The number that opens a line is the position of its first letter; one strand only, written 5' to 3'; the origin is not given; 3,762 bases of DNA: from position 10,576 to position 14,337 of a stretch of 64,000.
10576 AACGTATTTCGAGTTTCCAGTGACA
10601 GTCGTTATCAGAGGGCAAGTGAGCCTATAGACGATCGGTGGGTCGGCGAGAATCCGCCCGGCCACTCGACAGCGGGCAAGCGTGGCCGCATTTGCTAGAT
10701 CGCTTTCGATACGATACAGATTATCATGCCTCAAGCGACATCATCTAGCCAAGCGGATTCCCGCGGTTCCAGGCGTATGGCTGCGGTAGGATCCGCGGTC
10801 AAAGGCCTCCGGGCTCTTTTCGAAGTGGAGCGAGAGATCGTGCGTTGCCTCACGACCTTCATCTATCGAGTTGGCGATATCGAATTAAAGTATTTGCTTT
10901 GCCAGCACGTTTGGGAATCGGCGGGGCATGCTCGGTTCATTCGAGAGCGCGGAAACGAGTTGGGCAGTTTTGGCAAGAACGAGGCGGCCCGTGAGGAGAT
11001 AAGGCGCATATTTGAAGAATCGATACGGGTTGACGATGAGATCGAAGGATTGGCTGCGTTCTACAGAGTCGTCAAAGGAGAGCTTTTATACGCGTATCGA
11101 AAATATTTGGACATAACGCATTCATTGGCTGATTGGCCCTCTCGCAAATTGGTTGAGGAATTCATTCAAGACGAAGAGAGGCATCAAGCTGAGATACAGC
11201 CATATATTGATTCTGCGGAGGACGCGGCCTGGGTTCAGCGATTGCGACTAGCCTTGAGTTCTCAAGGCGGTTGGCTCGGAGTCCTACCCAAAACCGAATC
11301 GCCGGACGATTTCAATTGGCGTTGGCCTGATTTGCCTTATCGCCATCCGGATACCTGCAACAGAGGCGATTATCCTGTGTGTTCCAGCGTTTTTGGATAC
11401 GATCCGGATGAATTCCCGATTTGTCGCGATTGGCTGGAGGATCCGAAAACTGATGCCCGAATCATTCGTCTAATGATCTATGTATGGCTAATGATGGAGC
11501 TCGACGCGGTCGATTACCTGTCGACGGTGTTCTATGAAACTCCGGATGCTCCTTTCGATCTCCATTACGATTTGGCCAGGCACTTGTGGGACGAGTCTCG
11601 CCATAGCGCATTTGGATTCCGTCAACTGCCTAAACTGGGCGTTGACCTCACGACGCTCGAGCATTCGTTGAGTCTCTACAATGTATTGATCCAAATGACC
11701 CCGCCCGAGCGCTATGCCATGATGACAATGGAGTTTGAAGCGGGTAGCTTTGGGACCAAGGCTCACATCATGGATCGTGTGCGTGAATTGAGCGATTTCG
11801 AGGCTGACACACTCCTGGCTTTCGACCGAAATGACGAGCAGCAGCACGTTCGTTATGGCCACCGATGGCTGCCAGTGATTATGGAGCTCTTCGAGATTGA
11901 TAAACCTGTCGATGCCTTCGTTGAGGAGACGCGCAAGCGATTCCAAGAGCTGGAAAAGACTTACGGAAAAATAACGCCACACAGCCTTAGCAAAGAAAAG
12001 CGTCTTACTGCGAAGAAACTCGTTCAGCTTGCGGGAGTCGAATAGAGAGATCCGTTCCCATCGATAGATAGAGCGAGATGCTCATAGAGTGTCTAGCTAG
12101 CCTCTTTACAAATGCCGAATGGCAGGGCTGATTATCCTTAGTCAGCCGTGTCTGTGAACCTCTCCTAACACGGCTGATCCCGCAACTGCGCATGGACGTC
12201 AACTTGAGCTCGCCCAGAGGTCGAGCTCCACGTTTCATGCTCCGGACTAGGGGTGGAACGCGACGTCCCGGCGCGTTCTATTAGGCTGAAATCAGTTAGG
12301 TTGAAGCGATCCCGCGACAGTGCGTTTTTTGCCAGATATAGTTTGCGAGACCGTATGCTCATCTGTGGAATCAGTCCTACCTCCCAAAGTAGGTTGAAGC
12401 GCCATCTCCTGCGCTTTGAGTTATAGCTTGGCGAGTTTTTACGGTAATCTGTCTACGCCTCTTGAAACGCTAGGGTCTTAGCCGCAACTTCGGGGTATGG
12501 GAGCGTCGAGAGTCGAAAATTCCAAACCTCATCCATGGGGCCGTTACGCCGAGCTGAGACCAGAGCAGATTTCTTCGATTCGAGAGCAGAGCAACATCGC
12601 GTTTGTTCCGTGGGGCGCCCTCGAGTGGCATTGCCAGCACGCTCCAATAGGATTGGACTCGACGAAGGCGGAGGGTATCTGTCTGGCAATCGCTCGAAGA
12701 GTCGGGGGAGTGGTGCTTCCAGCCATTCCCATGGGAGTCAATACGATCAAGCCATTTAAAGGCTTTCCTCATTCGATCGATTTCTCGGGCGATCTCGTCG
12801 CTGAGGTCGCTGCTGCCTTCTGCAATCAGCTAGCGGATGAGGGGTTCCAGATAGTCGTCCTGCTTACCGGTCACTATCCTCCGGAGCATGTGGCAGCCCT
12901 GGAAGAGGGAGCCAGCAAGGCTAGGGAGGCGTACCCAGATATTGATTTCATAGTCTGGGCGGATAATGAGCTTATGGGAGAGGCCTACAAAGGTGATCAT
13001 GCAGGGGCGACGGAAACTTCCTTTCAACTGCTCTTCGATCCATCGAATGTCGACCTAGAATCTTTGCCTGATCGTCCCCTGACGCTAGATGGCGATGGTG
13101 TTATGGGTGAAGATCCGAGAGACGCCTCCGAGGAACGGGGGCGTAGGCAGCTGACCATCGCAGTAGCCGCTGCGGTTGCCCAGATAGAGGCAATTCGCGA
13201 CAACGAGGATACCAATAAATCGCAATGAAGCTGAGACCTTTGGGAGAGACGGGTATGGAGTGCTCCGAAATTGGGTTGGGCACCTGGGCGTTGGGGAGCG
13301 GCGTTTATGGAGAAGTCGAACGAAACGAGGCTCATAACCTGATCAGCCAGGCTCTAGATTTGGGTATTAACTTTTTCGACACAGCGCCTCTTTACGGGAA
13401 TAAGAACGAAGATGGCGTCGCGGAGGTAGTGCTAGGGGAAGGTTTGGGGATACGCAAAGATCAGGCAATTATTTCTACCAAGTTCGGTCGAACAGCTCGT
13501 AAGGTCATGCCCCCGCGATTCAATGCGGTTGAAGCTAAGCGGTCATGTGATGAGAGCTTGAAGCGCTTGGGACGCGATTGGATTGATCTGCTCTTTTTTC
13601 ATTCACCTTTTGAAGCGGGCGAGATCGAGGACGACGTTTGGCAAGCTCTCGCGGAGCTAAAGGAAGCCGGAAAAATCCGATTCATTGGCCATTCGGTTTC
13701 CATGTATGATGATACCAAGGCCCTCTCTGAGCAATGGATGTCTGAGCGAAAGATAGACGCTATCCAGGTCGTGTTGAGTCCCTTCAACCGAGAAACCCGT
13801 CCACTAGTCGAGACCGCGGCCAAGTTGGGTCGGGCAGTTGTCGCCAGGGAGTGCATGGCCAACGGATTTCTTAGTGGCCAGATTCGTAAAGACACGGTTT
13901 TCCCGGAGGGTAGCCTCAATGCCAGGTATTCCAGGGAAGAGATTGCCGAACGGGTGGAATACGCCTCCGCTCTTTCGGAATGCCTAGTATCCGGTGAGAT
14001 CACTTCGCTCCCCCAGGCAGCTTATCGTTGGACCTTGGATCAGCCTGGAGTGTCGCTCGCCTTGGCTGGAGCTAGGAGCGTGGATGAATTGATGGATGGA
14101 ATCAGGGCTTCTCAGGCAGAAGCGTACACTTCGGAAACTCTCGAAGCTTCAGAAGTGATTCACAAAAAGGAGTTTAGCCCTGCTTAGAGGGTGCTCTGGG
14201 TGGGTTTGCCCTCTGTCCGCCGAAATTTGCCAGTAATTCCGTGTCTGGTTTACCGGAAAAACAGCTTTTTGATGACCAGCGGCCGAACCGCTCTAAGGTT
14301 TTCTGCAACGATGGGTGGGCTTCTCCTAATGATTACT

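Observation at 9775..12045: PhyH-type dioxygenase paired with a protein carrying two ferritin-like di-iron modules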

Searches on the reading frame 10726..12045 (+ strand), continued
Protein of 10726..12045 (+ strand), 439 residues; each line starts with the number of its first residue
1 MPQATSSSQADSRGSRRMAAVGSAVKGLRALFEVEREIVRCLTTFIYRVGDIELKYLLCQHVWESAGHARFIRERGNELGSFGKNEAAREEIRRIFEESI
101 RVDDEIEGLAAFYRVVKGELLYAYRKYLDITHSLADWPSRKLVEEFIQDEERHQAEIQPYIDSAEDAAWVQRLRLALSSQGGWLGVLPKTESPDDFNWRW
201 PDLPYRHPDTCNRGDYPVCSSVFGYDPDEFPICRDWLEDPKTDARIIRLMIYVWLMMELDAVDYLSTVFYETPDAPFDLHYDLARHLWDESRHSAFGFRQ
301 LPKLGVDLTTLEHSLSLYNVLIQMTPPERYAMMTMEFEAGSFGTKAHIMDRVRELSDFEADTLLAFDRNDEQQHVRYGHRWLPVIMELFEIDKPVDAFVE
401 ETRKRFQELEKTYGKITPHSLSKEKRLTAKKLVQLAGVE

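Call 43: fold_search(model_id=the predicted structure, library=pdb)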
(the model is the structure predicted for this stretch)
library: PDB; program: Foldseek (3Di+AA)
matches with E <= 10: 626; with E <= 0.001: 0
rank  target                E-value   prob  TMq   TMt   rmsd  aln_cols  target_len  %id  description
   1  8qah_A                3.0e-02  0.25  0.14  0.14  22.6       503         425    8  X-ray crystal structure of a de novo designed single-chain parallel coiled-coil alpha-helical barrel with 8 inner heli (released 2024-07-03)
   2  8qah_B                3.7e-02  0.23  0.14  0.14  22.6       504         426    8  X-ray crystal structure of a de novo designed single-chain parallel coiled-coil alpha-helical barrel with 8 inner heli (released 2024-07-03)
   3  8qai_B                3.9e-02  0.25  0.14  0.16  23.0       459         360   12  X-ray crystal structure of a de novo designed single-chain parallel coiled-coil alpha-helical barrel with 7 inner heli (released 2024-07-03)
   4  8qai_A                4.2e-02  0.33  0.15  0.17  22.1       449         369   12  X-ray crystal structure of a de novo designed single-chain parallel coiled-coil alpha-helical barrel with 7 inner heli (released 2024-07-03)
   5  5h46                  4.8e-02  1.00  0.28  0.75   3.1       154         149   16  Mycobacterium smegmatis Dps1 mutant - F47E (released 2017-09-06)
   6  2yw7_C                5.7e-02  1.00  0.27  0.74   4.4       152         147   16  Crystal structure of C-terminal deletion mutant of Mycobacterium smegmatis Dps (released 2007-07-17)
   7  6lkp_B                7.0e-02  1.00  0.25  0.60   5.6       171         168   19  Crystal structure of Dps1 from the thermophilic non-heterocystous filamentous cyanobacterium Thermoleptolyngbya sp. O- (released 2020-03-25)
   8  2yw6_B                8.0e-02  1.00  0.28  0.75   4.4       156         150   17  Structural studies of N terminal deletion mutant of Dps from Mycobacterium smegmatis (released 2007-07-17)
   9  3hiu_B                8.7e-02  1.00  0.28  0.80   5.2       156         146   18  The crystal structure of protein (XCC3681) from Xanthomonas campestris pv. campestris str. ATCC 33913 (released 2009-07-14)
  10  2yw6_A                8.7e-02  1.00  0.28  0.77   4.2       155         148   17  Structural studies of N terminal deletion mutant of Dps from Mycobacterium smegmatis (released 2007-07-17)
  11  6lkp_E                1.2e-01  1.00  0.26  0.63   4.7       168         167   18  Crystal structure of Dps1 from the thermophilic non-heterocystous filamentous cyanobacterium Thermoleptolyngbya sp. O- (released 2020-03-25)
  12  8w1e_G                1.3e-01  1.00  0.26  0.62   3.8       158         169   18  Crystal Structure of DPS-like protein PA4880 from Pseudomonas aeruginosa (dodecamer) (released 2024-05-29)
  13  7v4v_B                1.3e-01  0.97  0.19  0.45  10.4       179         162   12  polylysine induce assembly of Thermotoga maritima ferritin (released 2022-09-28)
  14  6ls0_A                1.3e-01  0.97  0.19  0.44  10.4       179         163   12  rod-shaped crystal of TmFtn mutant-T4FY stimulited by PLL15 (released 2021-01-20)
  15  1vlg_A                1.3e-01  0.97  0.19  0.44  10.2       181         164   13  Crystal structure of Ferritin (TM1128) from Thermotoga maritima at 2.00 A resolution (released 2004-08-17)
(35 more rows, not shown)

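Call 53: find_related_loci(query=A2, collection=metagenome_contigs, flank=7000)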
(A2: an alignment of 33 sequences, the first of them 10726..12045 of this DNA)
Query A2 (439 aa) in metagenome_contigs; peptide patterns used: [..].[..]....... (x = any residue, [..] = any of these).
600 stretches matched a pattern (row limit reached: there are more); 562 encode a relative of the query (tblastn E <= 1e-3); the best 80 are kept; 80 distinct loci.
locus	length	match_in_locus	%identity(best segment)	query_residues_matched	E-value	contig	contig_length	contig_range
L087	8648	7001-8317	85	1-439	0e+0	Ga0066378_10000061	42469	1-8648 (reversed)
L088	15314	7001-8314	68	1-438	0e+0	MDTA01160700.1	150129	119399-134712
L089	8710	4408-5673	68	14-435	0e+0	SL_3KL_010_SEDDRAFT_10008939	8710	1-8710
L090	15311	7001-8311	71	5-439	0e+0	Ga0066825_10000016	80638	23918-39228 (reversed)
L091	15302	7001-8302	65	5-438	0e+0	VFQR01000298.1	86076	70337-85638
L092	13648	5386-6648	67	17-438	0e+0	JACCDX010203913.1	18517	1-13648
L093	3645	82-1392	65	2-438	0e+0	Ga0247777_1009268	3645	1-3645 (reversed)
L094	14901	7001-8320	63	1-439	0e+0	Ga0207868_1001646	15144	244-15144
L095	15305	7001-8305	66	4-438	0e+0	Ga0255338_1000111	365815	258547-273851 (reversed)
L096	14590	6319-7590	64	17-438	0e+0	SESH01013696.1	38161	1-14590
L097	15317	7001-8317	62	2-439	0e+0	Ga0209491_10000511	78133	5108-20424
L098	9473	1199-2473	63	14-436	0e+0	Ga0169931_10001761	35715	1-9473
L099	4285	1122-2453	63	3-436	0e+0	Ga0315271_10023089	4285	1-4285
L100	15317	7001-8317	60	2-438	0e+0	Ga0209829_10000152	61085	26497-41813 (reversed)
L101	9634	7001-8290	61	4-433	9e-175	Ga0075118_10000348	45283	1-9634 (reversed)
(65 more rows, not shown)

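Call 59: search_protein_families(library=pfam, alignment_id=A5, max_evalue=0.00001)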
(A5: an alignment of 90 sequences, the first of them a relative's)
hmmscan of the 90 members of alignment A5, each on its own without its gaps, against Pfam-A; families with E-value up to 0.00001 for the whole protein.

A. member 1, L106:5544-6722:+ (393 aa): 0 families

B. families by the number of members that match (of 90 scanned): 73 families (the first 25 are shown)
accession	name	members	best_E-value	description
PF12833.13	HTH_18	7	7e-23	Helix-turn-helix domain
PF00165.29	HTH_AraC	7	1.3e-19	Bacterial regulatory helix-turn-helix proteins, AraC family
PF22725.1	GFO_IDH_MocA_C3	5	5.6e-32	GFO/IDH/MocA C-terminal domain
PF01547.30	SBP_bac_1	5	3.6e-30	Bacterial extracellular solute-binding protein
PF01408.29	GFO_IDH_MocA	5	3e-26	Oxidoreductase family, NAD-binding Rossmann fold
PF02894.22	GFO_IDH_MocA_C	4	1.7e-28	Oxidoreductase family, C-terminal alpha/beta domain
PF02311.25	AraC_binding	4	1.1e-08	AraC-like ligand binding domain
PF00294.29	PfkB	3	9.3e-52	pfkB family carbohydrate kinase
PF00528.27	BPD_transp_1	3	5.6e-41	Binding-protein-dependent transport system inner membrane component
PF13416.11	SBP_bac_8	3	3.7e-21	Bacterial extracellular solute-binding protein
PF01557.24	FAA_hydrolase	2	3.8e-73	Fumarylacetoacetate (FAA) hydrolase C-terminal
PF01208.23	URO-D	2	4.8e-25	Uroporphyrinogen decarboxylase (URO-D)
PF03703.20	bPH_2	2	3.6e-17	Bacterial PH domain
PF00180.25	Iso_dh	1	1.1e-92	Isocitrate/isopropylmalate dehydrogenase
PF00496.27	SBP_bac_5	1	8.6e-90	Bacterial extracellular solute-binding proteins, family 5 Middle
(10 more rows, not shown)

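Call 61: search_solved_structures(query=L055:3551-5941:+, max_evalue=1)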
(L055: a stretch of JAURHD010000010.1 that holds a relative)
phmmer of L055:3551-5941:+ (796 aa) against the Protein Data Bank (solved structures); distinct sequences matched with E-value up to 1: 0.

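Call 62: search_solved_structures(query=L055:15019-15915:+, max_evalue=1)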
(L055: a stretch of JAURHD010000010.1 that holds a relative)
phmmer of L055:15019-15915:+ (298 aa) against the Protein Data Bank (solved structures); distinct sequences matched with E-value up to 1: 1.
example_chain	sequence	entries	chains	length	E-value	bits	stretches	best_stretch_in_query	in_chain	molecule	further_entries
3k25_A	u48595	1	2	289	0.49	12.8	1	143-213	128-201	Slr1438 protein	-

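Call 63: search_protein_families(library=ncbifam, proteins=[L055:3551-5941:+, L021:1020-3488:-, L055:15019-15915:+, L055:14383-15006:+, L055:11520-12611:+, L055:9449-11509:+], max_evalue=0.01)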
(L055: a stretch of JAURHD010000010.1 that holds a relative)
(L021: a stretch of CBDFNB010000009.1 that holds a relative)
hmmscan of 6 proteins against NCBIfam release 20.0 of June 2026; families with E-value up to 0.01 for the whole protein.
L055:3551-5941:+ (796 aa): 0 families

L021:1020-3488:- (822 aa): 0 families

L055:15019-15915:+ (298 aa): 0 families

L055:14383-15006:+ (207 aa): 0 families

L055:11520-12611:+ (363 aa): 14 families
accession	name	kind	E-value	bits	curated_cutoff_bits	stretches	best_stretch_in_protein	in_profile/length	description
TIGR04380.1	myo_inos_iolG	equivalog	1.4e-26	93.2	355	1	5-235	3-231/330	inositol 2-dehydrogenase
NF040723.1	UDP-GlcNAcDh_Arch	equivalog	7.9e-21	74.9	450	1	5-245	2-227/302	UDP-N-acetylglucosamine 3-dehydrogenase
NF052479.1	LevoglcsnDh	equivalog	3.2e-16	59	650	1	2-208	2-216/386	levoglucosan dehydrogenase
NF052679.1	InsChiInosDhIolG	equivalog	6.1e-16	58.4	540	1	6-153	5-154/343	bifunctional inositol 2-dehydrogenase/D-chiro-inositol 1-dehydrogenase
NF041392.1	XylDh_Gfo6_Halo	equivalog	1e-10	40.9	350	1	38-338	54-349/350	D-xylose 1-dehydrogenase Gfo6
NF058561.1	BT_2158_fam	equivalog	5.8e-09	35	750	1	7-135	39-165/487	glycoside 3-dehydrogenase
NF008607.0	PRK11579.1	subfamily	8.6e-09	34.8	330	1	59-224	57-219/346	oxidoreductase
NF007574.0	PRK10206.1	equivalog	4.9e-08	32.4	352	1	57-216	56-209/345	oxidoreductase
NF003994.0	PRK05472.2-3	equivalog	9.2e-05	21.9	130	1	3-76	86-158/217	redox-sensing transcriptional repressor Rex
NF003995.0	PRK05472.2-4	subfamily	0.00014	21.5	126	1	2-75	82-154/213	redox-sensing transcriptional repressor Rex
NF003993.0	PRK05472.2-2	equivalog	0.00029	20.4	217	1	2-76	82-155/212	redox-sensing transcriptional repressor Rex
NF003996.0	PRK05472.2-5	equivalog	0.00039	20.3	138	1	4-52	78-126/209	redox-sensing transcriptional repressor Rex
NF003990.0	PRK05472.1-4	equivalog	0.0017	18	233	1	2-76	83-156/214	redox-sensing transcriptional repressor Rex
NF003992.0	PRK05472.2-1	equivalog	0.0074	15.5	226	1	3-77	98-171/249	redox-sensing transcriptional repressor Rex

L055:9449-11509:+ (686 aa): 9 families
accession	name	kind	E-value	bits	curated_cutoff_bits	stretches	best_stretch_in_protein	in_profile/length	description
TIGR00813.1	sss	superfamily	1.2e-64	219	184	1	221-623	1-410/411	sodium/solute symporter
NF007790.0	PRK10484.1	equivalog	8.8e-33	113.9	401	1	193-655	5-477/527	solute:sodium symporter family transporter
TIGR02119.1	panF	equivalog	1.8e-29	103.1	328.05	1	194-655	7-465/471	sodium/pantothenate symporter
TIGR02121.1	Na_Pro_sym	equivalog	2.1e-25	89.4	515.5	1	192-666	5-474/488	sodium/proline symporter PutP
TIGR03648.1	Na_symport_lg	subfamily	5.3e-17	61.5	320.75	2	504-636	356-485/547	VC_2705 family sodium/solute symporter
NF006903.2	PRK09395.1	subfamily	1.4e-10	40.2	750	1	187-629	31-476/552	cation/acetate symporter ActP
NF011948.0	PRK15419.1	equivalog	3.5e-09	36.1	955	1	201-666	18-478/502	sodium/proline symporter PutP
TIGR02711.1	symport_actP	equivalog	5.8e-07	28.6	1099.25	1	187-626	28-470/549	cation/acetate symporter ActP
NF058657.1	MncbAcdTpMctC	equivalog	3.7e-06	25.7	670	1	206-629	21-450/527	monocarboxylic acid transporter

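Call 65: search_solved_structures(query=A3, max_evalue=10, show_alignments=3)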
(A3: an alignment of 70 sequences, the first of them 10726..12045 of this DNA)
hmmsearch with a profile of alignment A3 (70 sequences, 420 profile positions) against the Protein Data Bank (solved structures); distinct sequences matched with E-value up to 10: 66 (the best 60 are shown).
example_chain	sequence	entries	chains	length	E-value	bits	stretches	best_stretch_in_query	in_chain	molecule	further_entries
8jax_A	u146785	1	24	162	7.7e-05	25.1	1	284-399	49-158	Bacterioferritin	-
5xx9_A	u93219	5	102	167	8.3e-05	25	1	284-399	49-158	Bacterioferritin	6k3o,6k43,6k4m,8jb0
7y6f_A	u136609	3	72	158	0.00011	24.6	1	284-398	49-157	Bacterioferritin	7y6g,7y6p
1nf4_A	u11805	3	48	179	0.00024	23.5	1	248-373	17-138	bacterioferritin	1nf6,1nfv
3bkn_A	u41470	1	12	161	0.00031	23.1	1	310-394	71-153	Bacterioferritin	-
3qb9_A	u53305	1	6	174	0.0021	20.4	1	284-409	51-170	Bacterioferritin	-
6d9f_A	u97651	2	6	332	0.0025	20.1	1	241-383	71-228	Putative VlmB homolog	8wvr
3uof_A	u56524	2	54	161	0.0056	19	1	284-387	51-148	Bacterioferritin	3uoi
2wtl_A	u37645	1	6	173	0.0057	19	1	284-387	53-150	BACTERIOFERRITIN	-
8w1d_A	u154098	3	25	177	0.017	17.4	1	59-164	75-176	DPS-LIKE PROTEIN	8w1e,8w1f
3dhg_B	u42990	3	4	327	0.032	16.5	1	90-188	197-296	toluene 4-monooxygenase hydroxylase beta subunit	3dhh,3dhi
3ri7_B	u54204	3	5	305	0.032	16.5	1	90-188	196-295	Toluene-4-monooxygenase system protein E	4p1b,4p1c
3ge3_B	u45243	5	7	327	0.033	16.5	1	90-188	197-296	Toluene-4-monooxygenase system protein E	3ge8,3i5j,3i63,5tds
3rmk_B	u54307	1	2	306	0.033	16.5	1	90-188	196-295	Toluene-4-monooxygenase system protein E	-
3q14_B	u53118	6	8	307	0.033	16.5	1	90-188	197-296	Toluene-4-monooxygenase system protein E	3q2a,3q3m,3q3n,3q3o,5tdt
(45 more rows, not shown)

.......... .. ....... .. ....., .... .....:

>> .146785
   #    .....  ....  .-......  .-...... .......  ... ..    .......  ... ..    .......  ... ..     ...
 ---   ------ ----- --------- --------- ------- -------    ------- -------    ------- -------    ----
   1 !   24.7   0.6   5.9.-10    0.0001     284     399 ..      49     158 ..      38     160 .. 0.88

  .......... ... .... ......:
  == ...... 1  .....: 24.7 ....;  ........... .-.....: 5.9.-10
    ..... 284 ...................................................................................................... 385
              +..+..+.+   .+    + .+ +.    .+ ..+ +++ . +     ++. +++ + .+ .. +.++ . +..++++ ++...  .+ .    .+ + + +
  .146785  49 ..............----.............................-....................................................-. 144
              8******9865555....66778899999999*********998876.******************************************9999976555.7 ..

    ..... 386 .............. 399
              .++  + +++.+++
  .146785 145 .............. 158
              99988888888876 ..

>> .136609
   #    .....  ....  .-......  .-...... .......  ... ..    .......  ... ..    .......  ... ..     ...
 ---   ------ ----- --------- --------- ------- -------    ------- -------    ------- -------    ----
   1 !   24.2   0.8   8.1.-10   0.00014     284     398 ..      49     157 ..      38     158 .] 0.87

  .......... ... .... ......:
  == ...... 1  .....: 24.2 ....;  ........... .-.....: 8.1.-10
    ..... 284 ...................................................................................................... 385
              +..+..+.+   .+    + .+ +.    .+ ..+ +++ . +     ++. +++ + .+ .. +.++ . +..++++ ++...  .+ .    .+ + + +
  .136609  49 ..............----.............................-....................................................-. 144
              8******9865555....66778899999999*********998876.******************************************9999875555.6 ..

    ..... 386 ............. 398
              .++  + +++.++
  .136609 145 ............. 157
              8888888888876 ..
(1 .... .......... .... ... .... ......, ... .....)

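Call 73: search_solved_structures(query=A7, max_evalue=1)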
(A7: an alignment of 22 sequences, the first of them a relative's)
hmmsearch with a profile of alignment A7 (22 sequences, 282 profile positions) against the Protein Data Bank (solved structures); distinct sequences matched with E-value up to 1: 2.
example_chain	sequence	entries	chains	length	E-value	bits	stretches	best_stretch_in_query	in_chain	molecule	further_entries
3nre_A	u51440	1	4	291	0.0041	19.7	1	107-177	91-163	Aldose 1-epimerase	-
3k25_A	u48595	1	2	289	0.061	15.9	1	125-189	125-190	Slr1438 protein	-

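Call 78: search_protein_families(library=pfam, proteins=[P0181, P0228, P0235, P0195, P0169, P0241, P0257, P0253, P0270, P0269], max_evalue=0.001)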
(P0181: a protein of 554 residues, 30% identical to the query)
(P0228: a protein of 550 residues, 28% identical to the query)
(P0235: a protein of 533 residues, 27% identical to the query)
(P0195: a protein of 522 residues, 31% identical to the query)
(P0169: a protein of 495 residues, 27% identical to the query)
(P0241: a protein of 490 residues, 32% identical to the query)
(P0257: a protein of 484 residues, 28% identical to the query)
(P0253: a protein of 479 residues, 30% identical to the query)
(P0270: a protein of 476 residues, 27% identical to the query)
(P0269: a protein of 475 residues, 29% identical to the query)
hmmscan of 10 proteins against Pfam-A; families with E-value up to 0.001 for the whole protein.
P0181 (554 aa): 1 family
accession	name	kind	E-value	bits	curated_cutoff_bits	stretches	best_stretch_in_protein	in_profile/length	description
PF04305.20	DUF455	-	2.8e-05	24.3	34.3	1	380-498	89-209/247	Protein of unknown function (DUF455)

P0228 (550 aa): 2 families
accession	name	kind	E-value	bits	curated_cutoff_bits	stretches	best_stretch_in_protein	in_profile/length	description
PF04305.20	DUF455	-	2.1e-19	70.5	34.3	1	312-476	62-225/247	Protein of unknown function (DUF455)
PF02332.24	Phenol_Hydrox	-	0.00032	20.8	24.4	0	64-198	76-223/230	Methane/Phenol/Alkene Hydroxylase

P0235 (533 aa): 0 families

P0195 (522 aa): 1 family
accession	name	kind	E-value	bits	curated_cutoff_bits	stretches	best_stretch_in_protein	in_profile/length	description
PF04305.20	DUF455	-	2e-07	31.3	34.3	1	335-486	89-236/247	Protein of unknown function (DUF455)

P0169 (495 aa): 1 family
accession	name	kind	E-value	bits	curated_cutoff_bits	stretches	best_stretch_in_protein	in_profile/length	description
PF04305.20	DUF455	-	1e-10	42.1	34.3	1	293-457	41-206/247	Protein of unknown function (DUF455)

P0241 (490 aa): 1 family
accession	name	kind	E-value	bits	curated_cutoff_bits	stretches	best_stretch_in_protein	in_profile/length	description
PF04305.20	DUF455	-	0.0001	22.4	34.3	0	375-429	162-217/247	Protein of unknown function (DUF455)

P0257 (484 aa): 0 families

P0253 (479 aa): 1 family
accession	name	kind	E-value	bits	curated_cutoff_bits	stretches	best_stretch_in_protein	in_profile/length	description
PF04305.20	DUF455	-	8.7e-11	42.3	34.3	1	271-392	77-199/247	Protein of unknown function (DUF455)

P0270 (476 aa): 1 family
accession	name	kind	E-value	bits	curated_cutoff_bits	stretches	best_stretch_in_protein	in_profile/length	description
PF04305.20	DUF455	-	9.3e-07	29.1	34.3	1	285-446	60-222/247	Protein of unknown function (DUF455)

P0269 (475 aa): 0 families

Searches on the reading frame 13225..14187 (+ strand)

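Call 3: search_protein_families(library=pfam, proteins=[window:13225-14187:+], max_evalue=0.01)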
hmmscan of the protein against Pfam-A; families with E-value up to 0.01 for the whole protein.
window:13225-14187:+ (320 aa): 1 family
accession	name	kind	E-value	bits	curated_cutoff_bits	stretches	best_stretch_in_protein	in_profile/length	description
PF00248.27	Aldo_ket_red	-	3.6e-50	171.1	24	1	15-306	1-283/291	Aldo/keto reductase family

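Call 4: search_protein_families(library=ncbifam, proteins=[window:13225-14187:+], max_evalue=0.01)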
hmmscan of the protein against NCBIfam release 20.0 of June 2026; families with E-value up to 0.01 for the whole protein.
window:13225-14187:+ (320 aa): 8 families
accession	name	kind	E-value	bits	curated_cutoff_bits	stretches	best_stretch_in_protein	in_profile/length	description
NF049922.1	MethglyxlRedYdjG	equivalog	2e-27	96.1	550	1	1-300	1-309/326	NADH-dependent methylglyoxal reductase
TIGR01293.1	Kv_beta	subfamily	3.1e-16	59.3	365.4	1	1-301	1-306/319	voltage-dependent potassium channel subunit beta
NF007912.0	PRK10625.1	equivalog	1.2e-15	57.7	415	1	8-318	8-343/346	NADP(H)-dependent aldo-keto reductase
NF007388.0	PRK09912.1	subfamily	5.4e-15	55.1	448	1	1-306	13-325/346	L-glyceraldehyde 3-phosphate reductase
NF008598.0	PRK11565.1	equivalog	5.1e-12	45.5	425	1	23-165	18-146/275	2,5-didehydrogluconate reductase DkgA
NF007695.0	PRK10376.1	subfamily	9.6e-12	44.6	280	1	13-202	17-206/290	oxidoreductase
NF008377.0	PRK11172.1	equivalog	2.3e-10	40.2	327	1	32-212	14-182/267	2,5-didehydrogluconate reductase DkgB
NF011432.0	PRK14863.1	equivalog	2.1e-07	30.8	244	1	34-296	32-265/292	bifunctional regulator KidO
